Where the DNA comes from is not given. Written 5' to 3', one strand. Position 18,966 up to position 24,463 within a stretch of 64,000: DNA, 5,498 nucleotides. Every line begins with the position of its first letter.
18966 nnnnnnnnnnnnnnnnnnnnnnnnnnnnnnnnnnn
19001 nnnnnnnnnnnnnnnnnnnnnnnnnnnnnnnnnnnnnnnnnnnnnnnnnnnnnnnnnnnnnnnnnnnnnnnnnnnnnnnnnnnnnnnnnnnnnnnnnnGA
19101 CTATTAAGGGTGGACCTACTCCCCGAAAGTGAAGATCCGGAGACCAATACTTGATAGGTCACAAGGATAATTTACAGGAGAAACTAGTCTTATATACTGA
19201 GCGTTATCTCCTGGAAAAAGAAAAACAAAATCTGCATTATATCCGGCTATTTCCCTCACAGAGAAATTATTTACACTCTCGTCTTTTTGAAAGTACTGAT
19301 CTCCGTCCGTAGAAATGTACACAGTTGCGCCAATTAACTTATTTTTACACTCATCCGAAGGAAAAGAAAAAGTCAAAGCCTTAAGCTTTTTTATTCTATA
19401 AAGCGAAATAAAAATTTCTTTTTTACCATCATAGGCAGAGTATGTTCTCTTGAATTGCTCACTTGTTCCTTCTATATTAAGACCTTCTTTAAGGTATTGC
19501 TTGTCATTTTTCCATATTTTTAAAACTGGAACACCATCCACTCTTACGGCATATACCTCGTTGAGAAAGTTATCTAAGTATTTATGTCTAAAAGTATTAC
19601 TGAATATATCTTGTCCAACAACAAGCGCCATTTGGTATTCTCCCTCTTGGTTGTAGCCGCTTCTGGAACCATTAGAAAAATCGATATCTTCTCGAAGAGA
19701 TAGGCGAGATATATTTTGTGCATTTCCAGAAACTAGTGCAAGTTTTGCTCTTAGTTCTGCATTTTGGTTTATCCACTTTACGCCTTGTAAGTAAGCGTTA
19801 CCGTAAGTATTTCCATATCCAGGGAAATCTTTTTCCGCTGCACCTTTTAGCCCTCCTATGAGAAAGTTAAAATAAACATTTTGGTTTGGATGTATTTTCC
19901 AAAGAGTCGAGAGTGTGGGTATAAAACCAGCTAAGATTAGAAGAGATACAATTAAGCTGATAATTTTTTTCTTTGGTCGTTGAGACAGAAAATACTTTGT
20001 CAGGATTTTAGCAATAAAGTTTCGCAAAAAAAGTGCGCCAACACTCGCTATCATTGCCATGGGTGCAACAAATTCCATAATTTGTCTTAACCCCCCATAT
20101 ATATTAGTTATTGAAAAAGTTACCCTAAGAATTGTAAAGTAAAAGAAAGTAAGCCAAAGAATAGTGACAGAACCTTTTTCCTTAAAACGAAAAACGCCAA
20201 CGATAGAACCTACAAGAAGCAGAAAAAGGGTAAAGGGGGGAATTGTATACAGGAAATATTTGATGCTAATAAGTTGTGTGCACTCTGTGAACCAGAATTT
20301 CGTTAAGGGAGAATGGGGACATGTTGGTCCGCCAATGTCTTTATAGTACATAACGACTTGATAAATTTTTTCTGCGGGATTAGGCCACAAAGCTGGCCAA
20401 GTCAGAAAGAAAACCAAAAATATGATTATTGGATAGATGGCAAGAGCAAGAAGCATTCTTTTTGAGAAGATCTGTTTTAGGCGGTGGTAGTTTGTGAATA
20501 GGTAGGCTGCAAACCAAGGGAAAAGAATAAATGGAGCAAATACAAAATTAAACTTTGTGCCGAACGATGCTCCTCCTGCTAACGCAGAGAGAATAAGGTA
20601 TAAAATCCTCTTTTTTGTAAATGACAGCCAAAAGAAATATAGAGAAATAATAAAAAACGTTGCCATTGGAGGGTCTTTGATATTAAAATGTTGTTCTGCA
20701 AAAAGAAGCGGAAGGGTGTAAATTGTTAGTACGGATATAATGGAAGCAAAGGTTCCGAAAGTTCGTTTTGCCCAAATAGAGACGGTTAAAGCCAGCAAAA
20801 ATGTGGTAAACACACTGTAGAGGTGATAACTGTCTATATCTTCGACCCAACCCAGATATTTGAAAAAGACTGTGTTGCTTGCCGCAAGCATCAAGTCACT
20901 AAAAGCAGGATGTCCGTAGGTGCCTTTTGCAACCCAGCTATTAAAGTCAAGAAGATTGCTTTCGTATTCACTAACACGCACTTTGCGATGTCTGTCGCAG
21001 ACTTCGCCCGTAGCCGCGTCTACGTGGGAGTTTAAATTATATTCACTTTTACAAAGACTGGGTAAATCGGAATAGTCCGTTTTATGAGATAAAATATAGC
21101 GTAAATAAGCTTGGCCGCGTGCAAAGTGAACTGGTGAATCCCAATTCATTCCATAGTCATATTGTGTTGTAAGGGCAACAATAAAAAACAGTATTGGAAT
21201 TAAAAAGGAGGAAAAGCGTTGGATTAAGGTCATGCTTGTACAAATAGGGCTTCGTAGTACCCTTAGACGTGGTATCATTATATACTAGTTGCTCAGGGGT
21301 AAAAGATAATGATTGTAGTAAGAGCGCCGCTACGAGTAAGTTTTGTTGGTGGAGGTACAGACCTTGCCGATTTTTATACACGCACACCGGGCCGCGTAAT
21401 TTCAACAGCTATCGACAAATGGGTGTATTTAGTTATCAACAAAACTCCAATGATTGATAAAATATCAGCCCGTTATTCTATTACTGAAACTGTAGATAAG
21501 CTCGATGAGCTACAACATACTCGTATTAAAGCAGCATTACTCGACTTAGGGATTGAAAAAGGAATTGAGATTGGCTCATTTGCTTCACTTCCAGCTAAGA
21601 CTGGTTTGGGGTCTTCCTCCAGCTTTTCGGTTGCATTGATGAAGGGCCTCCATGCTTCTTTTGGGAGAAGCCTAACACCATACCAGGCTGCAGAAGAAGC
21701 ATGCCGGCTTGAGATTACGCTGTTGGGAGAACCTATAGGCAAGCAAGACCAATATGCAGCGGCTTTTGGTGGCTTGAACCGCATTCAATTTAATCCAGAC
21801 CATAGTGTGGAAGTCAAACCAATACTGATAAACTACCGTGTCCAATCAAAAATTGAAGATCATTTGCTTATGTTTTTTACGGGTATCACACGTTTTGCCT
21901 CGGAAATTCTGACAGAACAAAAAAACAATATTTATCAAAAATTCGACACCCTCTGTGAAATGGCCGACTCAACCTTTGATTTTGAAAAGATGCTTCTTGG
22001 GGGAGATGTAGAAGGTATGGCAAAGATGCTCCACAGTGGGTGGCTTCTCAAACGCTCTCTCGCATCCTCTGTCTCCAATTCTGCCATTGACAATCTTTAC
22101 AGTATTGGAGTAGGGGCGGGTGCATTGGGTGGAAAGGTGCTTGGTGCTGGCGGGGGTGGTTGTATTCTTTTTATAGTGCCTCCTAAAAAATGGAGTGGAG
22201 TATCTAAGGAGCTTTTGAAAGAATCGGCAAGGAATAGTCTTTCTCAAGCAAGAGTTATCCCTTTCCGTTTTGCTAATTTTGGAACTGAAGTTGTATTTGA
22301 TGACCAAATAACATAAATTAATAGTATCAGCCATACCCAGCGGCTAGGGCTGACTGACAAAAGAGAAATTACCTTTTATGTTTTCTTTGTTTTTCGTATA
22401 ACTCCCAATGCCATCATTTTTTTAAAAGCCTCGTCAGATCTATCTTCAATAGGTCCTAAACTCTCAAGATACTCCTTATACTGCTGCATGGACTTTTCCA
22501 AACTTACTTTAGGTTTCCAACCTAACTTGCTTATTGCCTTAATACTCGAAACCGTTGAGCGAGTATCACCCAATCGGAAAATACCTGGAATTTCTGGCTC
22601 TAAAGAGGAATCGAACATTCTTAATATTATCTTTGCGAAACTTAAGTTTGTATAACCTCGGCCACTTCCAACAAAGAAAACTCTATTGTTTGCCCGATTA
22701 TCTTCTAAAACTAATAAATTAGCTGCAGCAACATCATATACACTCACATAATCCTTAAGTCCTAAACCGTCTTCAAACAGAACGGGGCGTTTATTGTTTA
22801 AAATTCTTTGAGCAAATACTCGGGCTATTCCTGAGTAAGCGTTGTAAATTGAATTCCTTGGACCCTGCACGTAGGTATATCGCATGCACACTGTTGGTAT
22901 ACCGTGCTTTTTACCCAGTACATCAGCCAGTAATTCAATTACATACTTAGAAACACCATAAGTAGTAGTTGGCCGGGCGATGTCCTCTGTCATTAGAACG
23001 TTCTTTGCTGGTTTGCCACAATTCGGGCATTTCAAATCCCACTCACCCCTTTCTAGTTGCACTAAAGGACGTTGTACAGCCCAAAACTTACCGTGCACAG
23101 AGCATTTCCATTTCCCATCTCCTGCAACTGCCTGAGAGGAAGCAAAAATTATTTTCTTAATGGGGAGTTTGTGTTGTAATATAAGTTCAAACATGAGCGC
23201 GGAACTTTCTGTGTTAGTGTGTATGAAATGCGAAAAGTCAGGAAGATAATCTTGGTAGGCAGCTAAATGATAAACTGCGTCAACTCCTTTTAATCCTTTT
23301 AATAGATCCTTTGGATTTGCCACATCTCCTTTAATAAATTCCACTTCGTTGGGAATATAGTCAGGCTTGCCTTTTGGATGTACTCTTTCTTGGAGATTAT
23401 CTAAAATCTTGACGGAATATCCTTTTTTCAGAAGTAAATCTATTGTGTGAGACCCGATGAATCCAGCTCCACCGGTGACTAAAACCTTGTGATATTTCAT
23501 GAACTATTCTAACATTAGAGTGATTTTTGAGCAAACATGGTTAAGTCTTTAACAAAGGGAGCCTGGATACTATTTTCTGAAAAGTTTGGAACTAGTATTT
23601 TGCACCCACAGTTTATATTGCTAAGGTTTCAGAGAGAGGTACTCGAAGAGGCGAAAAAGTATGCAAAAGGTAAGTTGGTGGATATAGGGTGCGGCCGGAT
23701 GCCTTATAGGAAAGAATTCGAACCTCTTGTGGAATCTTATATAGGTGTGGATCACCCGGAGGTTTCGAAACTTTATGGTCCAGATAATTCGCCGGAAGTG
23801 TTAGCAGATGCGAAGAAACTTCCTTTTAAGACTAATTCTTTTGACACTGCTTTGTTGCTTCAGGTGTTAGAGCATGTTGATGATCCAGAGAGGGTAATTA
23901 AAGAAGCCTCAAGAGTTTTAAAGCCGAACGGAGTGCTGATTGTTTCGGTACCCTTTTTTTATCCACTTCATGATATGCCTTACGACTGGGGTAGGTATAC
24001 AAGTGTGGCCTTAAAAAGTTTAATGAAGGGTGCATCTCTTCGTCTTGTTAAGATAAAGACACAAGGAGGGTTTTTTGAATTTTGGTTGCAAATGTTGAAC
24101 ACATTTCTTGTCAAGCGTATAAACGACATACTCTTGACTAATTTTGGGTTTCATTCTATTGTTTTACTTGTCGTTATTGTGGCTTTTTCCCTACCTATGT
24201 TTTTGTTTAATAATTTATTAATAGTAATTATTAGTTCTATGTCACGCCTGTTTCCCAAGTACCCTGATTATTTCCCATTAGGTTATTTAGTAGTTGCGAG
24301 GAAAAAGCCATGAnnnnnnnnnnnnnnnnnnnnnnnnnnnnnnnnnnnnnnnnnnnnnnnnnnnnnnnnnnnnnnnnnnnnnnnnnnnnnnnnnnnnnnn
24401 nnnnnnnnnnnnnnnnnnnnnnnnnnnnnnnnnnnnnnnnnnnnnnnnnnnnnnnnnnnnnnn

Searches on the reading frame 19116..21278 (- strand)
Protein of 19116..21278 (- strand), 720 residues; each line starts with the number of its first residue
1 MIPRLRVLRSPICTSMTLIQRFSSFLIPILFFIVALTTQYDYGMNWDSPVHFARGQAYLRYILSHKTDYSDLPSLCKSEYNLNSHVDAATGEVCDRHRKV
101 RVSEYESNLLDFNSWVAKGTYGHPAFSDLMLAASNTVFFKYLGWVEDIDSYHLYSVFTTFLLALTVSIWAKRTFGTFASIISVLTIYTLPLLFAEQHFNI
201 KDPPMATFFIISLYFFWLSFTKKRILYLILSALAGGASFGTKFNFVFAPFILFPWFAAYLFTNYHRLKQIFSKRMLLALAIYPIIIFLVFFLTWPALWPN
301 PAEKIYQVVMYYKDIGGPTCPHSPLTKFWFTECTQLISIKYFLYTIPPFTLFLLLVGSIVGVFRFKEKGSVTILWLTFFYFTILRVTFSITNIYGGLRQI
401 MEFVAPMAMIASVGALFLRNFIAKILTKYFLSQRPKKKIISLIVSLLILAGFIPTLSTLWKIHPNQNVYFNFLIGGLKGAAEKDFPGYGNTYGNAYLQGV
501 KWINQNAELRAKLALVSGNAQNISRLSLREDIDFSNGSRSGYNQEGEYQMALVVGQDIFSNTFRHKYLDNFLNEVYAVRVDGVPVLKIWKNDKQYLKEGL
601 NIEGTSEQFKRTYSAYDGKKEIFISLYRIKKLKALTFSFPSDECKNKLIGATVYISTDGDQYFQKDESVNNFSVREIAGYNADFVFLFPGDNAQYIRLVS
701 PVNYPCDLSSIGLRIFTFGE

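Call 20: search_protein_families(library=pfam, proteins=[window:19116-21278:-], max_evalue=1)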
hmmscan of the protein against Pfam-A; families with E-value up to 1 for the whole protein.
window:19116-21278:- (720 aa): 4 families
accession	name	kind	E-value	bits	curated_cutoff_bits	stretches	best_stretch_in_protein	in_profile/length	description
PF13231.12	PMT_2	-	7.5e-06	26.7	26.1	1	147-288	20-155/160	Dolichyl-phosphate-mannose-protein mannosyltransferase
PF16402.11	DUF5010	-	0.047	13.1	23.7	1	520-595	94-165/333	Domain of unknown function (DUF5010)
PF23860.1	Ribophorin_II_3rd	-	0.19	12.2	23.4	1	530-566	86-122/128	Ribophorin II third domain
PF22633.2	F5_F8_type_C_2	-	0.25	12.4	27.8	1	611-698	11-91/91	NedA-like, galactose-binding domain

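Call 39: search_protein_families(library=ncbifam, proteins=[window:19116-21278:-], max_evalue=0.0001)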
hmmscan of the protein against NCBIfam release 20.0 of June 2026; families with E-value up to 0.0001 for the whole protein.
window:19116-21278:- (720 aa): 0 families

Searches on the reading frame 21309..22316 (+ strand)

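Call 20: search_protein_families(library=pfam, proteins=[window:21309-22316:+], max_evalue=1)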
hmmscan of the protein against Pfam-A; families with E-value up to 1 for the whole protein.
window:21309-22316:+ (335 aa): 4 families
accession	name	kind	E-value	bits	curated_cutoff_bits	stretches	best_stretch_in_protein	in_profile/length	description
PF00288.32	GHMP_kinases_N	-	1.7e-13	51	22.3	1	79-155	13-87/87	GHMP kinases N terminal domain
PF08544.19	GHMP_kinases_C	-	3.4e-07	31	21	1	231-293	7-69/85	GHMP kinases C terminal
PF22700.2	MVD-like_N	-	0.02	14.9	27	1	20-126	31-123/157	Diphosphomevalonate decarboxylase-like N-terminal domain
PF10509.15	GalKase_gal_bdg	-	0.077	13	23.1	1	3-44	13-48/49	Galactokinase galactose-binding signature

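Call 39: search_protein_families(library=ncbifam, proteins=[window:21309-22316:+], max_evalue=0.0001)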
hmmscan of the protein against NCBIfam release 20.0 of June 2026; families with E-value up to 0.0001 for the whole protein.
window:21309-22316:+ (335 aa): 10 families
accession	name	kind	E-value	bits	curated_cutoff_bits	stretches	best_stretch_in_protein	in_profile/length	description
NF049969.1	GlMnHpPKinHddA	equivalog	1.1e-42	146.7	600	1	2-307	3-321/338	D-glycero-D-manno-heptose 7-phosphate kinase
NF009948.0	PRK13412.1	equivalog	3.8e-26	91.1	721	1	72-318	715-961/974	bifunctional fucokinase/fucose-1-phosphate guanylyltransferase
TIGR00549.1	mevalon_kin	equivalog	2.6e-18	66.5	163.05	1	34-288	23-275/276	mevalonate kinase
NF003006.0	PRK03817.1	equivalog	7.2e-16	58.1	443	1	1-177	1-179/352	galactokinase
NF003036.0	PRK03926.1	equivalog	4.4e-14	52.3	403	1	30-302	24-279/302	mevalonate kinase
TIGR00131.1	gal_kin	equivalog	2.2e-08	33.4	226.65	0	255-303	314-363/388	galactokinase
NF001816.0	PRK00555.1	equivalog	4.6e-08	32.4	509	0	255-307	289-341/363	galactokinase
NF003472.0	PRK05101.1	equivalog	2.3e-07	30.1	499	0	71-159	98-186/382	galactokinase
NF003705.0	PRK05322.1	equivalog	6.8e-07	28.3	385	0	81-156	108-183/388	galactokinase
TIGR01920.1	Shik_kin_archae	equivalog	4.5e-05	22.9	126.85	1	33-130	19-114/266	shikimate kinase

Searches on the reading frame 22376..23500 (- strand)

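Call 39: search_protein_families(library=ncbifam, proteins=[window:22376-23500:-], max_evalue=0.0001)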
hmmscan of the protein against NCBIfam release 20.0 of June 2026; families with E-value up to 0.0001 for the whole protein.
window:22376-23500:- (374 aa): 21 families
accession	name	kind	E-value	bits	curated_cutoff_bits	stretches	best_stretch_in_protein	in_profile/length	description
TIGR01179.1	galE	equivalog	2.1e-30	105.7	262.3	2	5-129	1-128/332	UDP-glucose 4-epimerase GalE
TIGR02197.1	heptose_epim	equivalog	3.5e-25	88.8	274.6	2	166-298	123-262/316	ADP-glyceromanno-heptose 6-epimerase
TIGR01181.1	dTDP_gluc_dehyt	equivalog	1.6e-23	83.3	365.1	2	172-340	142-306/321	dTDP-glucose 4,6-dehydratase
TIGR03466.1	HpnA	hypoth_equivalog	6.8e-21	74.5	367.65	1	5-127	2-118/327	hopanoid-associated sugar epimerase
NF011728.1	PRK15181.1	equivalog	3.6e-17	62.4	760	1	170-340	154-332/348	Vi polysaccharide biosynthesis UDP-N-acetylglucosaminuronic acid C-4 epimerase TviC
TIGR04180.1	EDH_00030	hypoth_equivalog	1.6e-16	60.2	475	1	6-129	1-128/297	NAD-dependent 4,6-dehydratase LegB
NF007956.0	PRK10675.1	subfamily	7.1e-15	55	394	1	5-128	2-130/338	UDP-glucose 4-epimerase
NF008360.0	PRK11150.1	equivalog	9.1e-15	54.6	452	1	165-296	124-254/310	ADP-glyceromanno-heptose 6-epimerase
NF043036.1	ErythonDh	equivalog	1.1e-11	44.6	325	1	5-128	2-131/321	D-erythronate dehydrogenase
NF041293.1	G6PDh_Azf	equivalog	2.2e-11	43.7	400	1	5-127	4-120/252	NAD-dependent glucose-6-phosphate dehydrogenase Azf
NF042422.1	oxyalk_red_OleD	equivalog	3.5e-11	43.1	580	1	5-127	2-115/329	2-alkyl-3-oxoalkanoate reductase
NF042423.1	oxyalk_red_Shew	equivalog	3.2e-08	33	580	1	2-130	7-126/331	2-alkyl-3-oxoalkanoate reductase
NF008872.0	PRK11908.1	equivalog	7e-08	31.9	294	0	164-293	132-268/349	bifunctional UDP-4-keto-pentose/UDP-xylose synthase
NF007490.0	PRK10084.1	subfamily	3.3e-07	29.6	649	0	5-96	2-100/361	dTDP-glucose 4,6-dehydratase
NF047922.1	GDPFucSynFcl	equivalog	5.2e-07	29.4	500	1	168-346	121-303/308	GDP-L-fucose synthase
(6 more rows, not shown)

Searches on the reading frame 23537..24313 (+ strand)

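Call 39: search_protein_families(library=ncbifam, proteins=[window:23537-24313:+], max_evalue=0.0001)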
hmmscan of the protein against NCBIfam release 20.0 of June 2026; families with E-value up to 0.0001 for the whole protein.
window:23537-24313:+ (258 aa): 14 families
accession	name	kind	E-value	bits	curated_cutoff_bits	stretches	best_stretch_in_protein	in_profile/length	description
NF045667.1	MTase_DVU1556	equivalog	3.7e-11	42.9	155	1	33-137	12-120/213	DVU_1556 family methyltransferase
TIGR01983.1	UbiG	equivalog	6.9e-09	35.3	102.95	1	26-137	32-152/228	bifunctional 2-polyprenyl-6-hydroxyphenol methylase/3-demethylubiquinol 3-O-methyltransferase UbiG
TIGR02072.1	BioC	equivalog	6.3e-08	32.7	184.95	1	35-156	26-159/244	malonyl-ACP O-methyltransferase BioC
NF041255.1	mycofact_MftM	equivalog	1.1e-07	31.5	200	1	88-140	191-243/289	mycofactocin oligosaccharide methyltransferase MftM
NF001240.0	PRK00216.1-1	equivalog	3.5e-07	29.5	378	1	84-145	116-180/251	bifunctional demethylmenaquinone methyltransferase/2-methoxy-6-polyprenyl-1,4-benzoquinol methylase UbiE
NF001241.0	PRK00216.1-2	equivalog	1.3e-06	28.2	327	1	86-137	97-148/231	demethylmenaquinone methyltransferase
TIGR04345.1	ovoA_Cterm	equivalog_domain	1.5e-06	27.9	170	1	90-140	123-173/242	putative 4-mercaptohistidine N1-methyltransferase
TIGR01934.1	MenG_MenH_UbiE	subfamily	1.6e-06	27.6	158.35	1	88-136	93-141/223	ubiquinone/menaquinone biosynthesis methyltransferase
NF047649.1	MTase_UXPK_star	exception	5.6e-06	25.6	460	1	89-137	134-182/283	methyltransferase/UXPK-star double selenoprotein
NF041536.1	ArsM_DUF2284_UU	exception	2.1e-05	23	575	1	89-137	133-181/459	arsenite methyltransferase/DUF2284 domain selenoprotein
NF001244.0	PRK00216.1-5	equivalog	2.3e-05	23.8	216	1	88-136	105-153/236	bifunctional demethylmenaquinone methyltransferase/2-methoxy-6-polyprenyl-1,4-benzoquinol methylase UbiE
NF045823.1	PthPhpthDimycoMt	equivalog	4e-05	22.9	300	0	88-135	118-165/256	phthiotriol/phenolphthiotriol dimycocerosates methyltransferase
NF040539.1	AST_met_ArsM_2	exception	9.4e-05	22.4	240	0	89-136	116-163/262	putative arsinothricin biosynthesis methyltransferase ArsM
NF041537.1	ArsM_AhpD_UU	exception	9.9e-05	21.3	510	0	91-137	135-181/345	arsenite methyltransferase/AhpD domain selenoprotein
